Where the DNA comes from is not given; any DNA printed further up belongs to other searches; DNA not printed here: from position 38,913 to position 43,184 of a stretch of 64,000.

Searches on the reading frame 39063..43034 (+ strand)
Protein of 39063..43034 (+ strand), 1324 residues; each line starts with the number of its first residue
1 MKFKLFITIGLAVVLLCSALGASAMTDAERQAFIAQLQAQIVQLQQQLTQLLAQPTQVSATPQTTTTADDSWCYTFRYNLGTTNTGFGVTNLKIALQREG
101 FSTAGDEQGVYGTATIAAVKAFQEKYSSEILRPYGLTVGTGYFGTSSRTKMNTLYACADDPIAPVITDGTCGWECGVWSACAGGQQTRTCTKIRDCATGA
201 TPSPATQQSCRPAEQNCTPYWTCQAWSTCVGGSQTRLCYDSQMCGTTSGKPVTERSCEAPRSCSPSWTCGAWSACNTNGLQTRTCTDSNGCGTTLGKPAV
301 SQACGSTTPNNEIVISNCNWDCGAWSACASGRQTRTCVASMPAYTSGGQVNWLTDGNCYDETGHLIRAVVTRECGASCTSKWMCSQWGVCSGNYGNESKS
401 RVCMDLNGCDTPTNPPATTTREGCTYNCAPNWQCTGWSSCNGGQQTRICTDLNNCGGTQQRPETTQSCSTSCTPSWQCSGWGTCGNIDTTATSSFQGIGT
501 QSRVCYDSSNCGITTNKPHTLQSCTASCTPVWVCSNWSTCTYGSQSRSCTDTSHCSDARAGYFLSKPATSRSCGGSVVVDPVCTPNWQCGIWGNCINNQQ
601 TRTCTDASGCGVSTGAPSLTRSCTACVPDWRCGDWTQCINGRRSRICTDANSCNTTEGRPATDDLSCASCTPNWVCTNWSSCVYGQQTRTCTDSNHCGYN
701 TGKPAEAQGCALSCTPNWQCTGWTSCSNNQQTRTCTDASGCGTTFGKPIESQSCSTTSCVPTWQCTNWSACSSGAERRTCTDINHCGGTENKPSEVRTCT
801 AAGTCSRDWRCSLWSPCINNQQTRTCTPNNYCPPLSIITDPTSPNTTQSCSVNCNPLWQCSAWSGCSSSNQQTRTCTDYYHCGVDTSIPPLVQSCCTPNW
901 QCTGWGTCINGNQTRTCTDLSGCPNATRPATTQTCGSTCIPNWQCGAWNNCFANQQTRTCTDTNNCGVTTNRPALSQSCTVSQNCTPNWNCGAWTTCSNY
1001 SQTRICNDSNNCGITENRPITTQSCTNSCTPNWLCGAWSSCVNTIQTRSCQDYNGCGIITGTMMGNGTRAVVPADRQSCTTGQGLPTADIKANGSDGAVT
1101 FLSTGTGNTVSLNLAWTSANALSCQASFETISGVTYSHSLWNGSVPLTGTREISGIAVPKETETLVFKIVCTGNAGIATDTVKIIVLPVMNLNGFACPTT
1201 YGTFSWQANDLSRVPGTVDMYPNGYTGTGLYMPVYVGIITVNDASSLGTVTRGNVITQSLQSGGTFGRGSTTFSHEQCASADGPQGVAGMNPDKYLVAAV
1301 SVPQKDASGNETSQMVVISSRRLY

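Call 99: search_protein_families(library=pfam, proteins=[window:39063-43034:+], max_evalue=0.00001)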
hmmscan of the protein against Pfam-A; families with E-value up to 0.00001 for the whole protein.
window:39063-43034:+ (1324 aa): 1 family
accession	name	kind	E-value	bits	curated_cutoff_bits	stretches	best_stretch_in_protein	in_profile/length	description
PF01471.23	PG_binding_1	-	3.5e-06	27.6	23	0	88-126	4-41/57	Putative peptidoglycan binding domain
